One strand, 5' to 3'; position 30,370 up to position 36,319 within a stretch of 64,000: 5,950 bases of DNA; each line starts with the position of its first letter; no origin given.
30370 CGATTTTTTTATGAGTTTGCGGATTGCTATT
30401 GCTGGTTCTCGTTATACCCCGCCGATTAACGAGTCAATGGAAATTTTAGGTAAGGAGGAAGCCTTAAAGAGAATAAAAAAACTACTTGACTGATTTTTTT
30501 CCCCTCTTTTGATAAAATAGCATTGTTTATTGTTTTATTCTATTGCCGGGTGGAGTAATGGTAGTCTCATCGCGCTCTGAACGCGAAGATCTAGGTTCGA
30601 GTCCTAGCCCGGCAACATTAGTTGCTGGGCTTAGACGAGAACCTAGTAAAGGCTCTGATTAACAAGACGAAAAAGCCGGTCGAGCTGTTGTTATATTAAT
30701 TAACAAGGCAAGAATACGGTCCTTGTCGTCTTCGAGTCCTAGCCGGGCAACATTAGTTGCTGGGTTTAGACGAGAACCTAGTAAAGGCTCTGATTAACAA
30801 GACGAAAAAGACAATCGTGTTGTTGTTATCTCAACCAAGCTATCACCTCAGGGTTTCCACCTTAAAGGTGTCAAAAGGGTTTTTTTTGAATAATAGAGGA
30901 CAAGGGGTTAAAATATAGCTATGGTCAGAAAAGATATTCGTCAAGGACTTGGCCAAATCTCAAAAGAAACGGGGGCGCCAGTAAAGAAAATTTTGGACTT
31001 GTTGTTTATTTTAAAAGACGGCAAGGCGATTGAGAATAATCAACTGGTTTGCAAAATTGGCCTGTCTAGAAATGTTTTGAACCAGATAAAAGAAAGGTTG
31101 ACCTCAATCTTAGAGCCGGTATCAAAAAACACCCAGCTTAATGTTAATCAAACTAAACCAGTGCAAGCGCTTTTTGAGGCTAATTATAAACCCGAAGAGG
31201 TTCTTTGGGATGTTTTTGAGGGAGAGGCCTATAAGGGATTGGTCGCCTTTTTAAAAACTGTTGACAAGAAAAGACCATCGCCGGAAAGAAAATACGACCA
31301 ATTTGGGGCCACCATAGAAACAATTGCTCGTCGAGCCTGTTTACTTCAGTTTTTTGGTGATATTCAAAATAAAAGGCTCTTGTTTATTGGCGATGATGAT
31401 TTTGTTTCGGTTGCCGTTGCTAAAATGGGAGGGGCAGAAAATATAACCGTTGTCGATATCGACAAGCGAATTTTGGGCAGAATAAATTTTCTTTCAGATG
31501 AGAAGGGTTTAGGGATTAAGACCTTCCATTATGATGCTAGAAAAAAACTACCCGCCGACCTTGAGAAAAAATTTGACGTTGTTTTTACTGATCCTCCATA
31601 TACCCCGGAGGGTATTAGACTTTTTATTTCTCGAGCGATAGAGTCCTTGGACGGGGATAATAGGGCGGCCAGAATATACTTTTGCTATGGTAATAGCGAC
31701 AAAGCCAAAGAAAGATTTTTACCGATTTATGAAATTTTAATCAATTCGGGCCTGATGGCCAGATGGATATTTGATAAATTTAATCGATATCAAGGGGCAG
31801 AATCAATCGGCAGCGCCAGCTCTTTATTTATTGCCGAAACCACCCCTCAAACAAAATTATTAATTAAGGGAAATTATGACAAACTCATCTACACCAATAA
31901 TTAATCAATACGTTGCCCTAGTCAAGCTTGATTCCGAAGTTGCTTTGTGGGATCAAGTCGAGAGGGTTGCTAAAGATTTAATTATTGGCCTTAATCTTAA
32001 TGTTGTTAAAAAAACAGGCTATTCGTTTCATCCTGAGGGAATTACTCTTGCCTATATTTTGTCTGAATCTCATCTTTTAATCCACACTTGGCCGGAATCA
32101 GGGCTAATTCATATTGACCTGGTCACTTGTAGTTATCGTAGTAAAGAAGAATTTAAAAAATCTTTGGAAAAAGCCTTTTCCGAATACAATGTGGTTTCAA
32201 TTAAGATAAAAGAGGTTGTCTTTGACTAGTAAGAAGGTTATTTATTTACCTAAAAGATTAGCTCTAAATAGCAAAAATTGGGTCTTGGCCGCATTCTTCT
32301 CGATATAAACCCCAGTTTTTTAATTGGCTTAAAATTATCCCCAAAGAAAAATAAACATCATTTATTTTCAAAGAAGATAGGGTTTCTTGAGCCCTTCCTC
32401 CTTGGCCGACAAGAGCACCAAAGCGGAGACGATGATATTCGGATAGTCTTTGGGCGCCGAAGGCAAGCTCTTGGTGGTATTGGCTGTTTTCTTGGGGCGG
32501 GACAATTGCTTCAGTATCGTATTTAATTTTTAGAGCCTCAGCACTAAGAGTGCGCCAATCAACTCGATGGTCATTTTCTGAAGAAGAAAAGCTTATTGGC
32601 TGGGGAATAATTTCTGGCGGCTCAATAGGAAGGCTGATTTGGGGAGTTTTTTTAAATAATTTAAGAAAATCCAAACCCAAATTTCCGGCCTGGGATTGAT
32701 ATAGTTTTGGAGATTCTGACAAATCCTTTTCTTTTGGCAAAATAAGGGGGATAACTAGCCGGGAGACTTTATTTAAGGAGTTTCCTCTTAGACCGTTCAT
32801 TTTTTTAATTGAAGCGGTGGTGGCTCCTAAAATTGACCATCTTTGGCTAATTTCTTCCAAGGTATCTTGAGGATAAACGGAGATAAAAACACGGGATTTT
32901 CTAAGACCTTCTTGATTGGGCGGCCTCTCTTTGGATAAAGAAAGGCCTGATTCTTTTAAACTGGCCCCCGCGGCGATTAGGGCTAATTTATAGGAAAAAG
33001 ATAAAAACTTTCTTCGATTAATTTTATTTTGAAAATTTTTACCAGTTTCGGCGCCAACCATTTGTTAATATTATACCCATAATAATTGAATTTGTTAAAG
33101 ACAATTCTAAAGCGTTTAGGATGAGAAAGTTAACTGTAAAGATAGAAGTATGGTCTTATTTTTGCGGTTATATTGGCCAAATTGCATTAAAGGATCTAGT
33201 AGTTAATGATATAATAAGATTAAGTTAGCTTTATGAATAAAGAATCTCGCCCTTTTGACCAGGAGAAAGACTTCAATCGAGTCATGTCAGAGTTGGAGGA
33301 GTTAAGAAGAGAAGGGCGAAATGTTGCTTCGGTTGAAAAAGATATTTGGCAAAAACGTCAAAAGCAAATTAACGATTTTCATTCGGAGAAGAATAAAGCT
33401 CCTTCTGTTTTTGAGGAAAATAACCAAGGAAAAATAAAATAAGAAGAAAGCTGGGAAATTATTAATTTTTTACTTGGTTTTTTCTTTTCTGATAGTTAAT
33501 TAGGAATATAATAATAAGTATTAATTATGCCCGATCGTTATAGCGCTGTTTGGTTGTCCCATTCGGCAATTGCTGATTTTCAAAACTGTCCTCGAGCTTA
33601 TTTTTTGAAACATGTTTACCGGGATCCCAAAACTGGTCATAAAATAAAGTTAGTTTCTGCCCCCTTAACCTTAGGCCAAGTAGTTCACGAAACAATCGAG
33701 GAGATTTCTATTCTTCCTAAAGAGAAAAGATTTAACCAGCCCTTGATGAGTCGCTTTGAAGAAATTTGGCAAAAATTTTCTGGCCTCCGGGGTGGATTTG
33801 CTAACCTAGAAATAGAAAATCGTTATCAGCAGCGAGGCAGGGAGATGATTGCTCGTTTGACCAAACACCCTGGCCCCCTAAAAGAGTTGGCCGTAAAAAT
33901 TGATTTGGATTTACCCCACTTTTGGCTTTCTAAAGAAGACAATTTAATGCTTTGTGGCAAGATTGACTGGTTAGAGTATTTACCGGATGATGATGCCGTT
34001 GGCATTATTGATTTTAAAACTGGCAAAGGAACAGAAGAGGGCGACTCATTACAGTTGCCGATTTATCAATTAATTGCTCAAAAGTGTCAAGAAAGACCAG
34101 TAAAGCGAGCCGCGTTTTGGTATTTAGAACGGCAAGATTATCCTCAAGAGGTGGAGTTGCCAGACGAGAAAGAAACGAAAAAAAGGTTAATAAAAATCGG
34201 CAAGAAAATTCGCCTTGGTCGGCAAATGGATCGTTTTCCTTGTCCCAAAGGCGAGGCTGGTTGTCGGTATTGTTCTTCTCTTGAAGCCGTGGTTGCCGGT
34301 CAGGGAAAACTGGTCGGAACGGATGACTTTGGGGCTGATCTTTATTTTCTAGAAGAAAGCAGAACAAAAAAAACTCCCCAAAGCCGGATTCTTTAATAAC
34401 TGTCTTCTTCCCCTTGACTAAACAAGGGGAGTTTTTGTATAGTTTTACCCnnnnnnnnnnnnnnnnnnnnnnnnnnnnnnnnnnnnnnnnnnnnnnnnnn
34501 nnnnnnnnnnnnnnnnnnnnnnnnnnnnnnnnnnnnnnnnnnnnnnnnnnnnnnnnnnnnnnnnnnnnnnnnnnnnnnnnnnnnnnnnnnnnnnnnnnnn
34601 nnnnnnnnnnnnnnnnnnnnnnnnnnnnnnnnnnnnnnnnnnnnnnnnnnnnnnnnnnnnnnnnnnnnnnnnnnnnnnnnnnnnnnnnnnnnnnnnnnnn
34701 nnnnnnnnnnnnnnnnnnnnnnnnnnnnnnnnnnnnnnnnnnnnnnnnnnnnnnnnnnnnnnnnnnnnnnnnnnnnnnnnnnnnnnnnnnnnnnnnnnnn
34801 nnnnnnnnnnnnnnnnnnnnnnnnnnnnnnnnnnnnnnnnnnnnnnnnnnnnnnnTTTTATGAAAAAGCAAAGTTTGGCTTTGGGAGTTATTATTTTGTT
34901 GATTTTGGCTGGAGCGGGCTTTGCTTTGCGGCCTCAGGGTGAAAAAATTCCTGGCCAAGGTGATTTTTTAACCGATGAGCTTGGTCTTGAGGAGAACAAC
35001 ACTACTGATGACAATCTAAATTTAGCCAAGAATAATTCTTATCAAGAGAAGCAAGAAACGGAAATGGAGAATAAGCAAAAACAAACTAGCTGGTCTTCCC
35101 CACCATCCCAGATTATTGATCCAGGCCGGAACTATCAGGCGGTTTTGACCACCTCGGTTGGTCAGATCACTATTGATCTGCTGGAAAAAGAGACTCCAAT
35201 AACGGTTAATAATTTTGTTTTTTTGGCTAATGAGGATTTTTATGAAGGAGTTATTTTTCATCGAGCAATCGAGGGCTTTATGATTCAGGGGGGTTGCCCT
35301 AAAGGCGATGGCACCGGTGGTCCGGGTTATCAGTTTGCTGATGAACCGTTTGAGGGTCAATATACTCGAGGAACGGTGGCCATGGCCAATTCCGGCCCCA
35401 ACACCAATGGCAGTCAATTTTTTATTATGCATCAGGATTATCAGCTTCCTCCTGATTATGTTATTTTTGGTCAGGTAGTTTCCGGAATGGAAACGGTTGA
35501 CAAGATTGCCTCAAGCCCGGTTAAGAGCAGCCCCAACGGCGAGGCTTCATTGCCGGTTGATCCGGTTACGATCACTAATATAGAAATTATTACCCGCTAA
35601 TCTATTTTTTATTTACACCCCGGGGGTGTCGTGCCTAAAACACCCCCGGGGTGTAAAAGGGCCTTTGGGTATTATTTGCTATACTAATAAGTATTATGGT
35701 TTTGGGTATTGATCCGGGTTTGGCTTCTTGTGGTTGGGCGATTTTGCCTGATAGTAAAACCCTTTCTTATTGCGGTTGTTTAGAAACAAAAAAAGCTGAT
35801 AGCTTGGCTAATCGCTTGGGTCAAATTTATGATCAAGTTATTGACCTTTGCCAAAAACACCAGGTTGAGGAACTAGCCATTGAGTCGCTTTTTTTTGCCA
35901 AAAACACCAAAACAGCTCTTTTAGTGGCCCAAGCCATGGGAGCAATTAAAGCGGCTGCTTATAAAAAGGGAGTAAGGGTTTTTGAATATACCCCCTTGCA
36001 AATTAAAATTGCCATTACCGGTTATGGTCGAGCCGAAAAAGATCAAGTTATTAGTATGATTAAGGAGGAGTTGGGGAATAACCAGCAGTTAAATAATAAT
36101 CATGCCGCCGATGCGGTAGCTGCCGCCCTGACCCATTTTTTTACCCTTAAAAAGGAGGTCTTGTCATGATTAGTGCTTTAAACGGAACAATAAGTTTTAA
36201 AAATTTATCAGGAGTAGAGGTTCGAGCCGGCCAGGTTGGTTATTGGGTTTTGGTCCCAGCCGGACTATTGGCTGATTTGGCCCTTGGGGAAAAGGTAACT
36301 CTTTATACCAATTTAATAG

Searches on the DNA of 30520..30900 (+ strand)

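Call 54: search_rna_families(source=window, start=30520, end=30900, threshold=evalue, max_evalue=10)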
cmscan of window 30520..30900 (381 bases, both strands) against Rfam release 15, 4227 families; matches with E-value up to 10: 7.
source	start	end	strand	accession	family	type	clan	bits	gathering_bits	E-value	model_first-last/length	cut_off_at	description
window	30544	30615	+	RF00005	tRNA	Gene; tRNA;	CL00001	62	29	3e-13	1-71/71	no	tRNA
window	30591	30646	+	RF03306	mir-3923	Gene; miRNA;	-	17.2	94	1.7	1-83/83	no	mir-3923 microRNA precursor family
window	30544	30614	+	RF01684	mascRNA-menRNA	Gene;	-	16.7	42.5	0.91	1-56/56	no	MALAT1-associated small cytoplasmic RNA/MEN beta RNA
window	30591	30646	-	RF03306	mir-3923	Gene; miRNA;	-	15.8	94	3.8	1-83/83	no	mir-3923 microRNA precursor family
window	30807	30887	+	RF02551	DapZ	Cis-reg;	-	13.7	56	9.8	1-78/78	no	ABC transporter regulator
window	30763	30848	+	RF00220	Rhino_CRE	Cis-reg;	-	13.5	45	9.6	1-86/86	no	Human rhinovirus internal cis-acting regulatory element (CRE)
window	30795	30828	+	RF02769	Ysr202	Gene; sRNA;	-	9.3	315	2.3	88-121/282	no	Yersinia sRNA 202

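Call 67: search_dna_similar(query=window:30617-30760:+, collection=plasmids, mode=distant, max_evalue=0.01, max_rows=10)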
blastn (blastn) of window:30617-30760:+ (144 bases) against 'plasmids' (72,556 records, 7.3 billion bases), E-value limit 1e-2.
No match.

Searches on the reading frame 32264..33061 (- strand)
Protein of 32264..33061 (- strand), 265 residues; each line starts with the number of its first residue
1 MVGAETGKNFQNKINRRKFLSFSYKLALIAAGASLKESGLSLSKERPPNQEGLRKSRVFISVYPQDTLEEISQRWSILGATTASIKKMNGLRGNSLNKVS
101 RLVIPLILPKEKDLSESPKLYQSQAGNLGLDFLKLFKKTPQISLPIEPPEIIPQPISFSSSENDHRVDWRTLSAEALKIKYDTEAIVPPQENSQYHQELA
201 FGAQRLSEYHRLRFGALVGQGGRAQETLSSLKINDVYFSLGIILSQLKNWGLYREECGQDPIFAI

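Call 16: search_protein_families(library=pfam, proteins=[window:32264-33061:-])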
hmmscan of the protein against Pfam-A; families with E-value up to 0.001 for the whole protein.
window:32264-33061:- (265 aa): 0 families

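Call 81: search_protein_families(library=pfam, proteins=[window:32264-33061:-], max_evalue=1)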
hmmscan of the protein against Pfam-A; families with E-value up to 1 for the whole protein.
window:32264-33061:- (265 aa): 1 family
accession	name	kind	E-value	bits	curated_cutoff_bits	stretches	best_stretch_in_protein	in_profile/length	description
PF01476.26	LysM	-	0.0088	16.4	20.9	1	64-105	5-43/43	LysM domain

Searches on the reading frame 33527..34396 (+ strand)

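Call 58: search_protein_families(library=pfam, proteins=[window:33527-34396:+], max_evalue=0.00001)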
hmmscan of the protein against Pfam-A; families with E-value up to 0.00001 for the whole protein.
window:33527-34396:+ (289 aa): 1 family
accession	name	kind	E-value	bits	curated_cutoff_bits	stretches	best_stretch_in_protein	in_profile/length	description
PF12705.13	PDDEXK_1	-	1.6e-25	90.9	22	1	10-250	2-241/247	PD-(D/E)XK nuclease superfamily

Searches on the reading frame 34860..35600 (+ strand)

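Call 58: search_protein_families(library=pfam, proteins=[window:34860-35600:+], max_evalue=0.00001)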
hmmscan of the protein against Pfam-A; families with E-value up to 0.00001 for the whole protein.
window:34860-35600:+ (246 aa): 1 family
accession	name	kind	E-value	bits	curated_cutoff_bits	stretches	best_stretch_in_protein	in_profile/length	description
PF00160.26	Pro_isomerase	-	1.3e-40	139.7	21.7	1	96-242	4-158/159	Cyclophilin type peptidyl-prolyl cis-trans isomerase/CLD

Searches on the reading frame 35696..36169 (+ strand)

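Call 58: search_protein_families(library=pfam, proteins=[window:35696-36169:+], max_evalue=0.00001)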
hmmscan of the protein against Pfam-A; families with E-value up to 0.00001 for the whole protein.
window:35696-36169:+ (157 aa): 1 family
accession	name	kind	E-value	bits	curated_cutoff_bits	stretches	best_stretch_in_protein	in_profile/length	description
PF02075.23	RuvC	-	1.1e-39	136.1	22.2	1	2-147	1-148/148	Crossover junction endodeoxyribonuclease RuvC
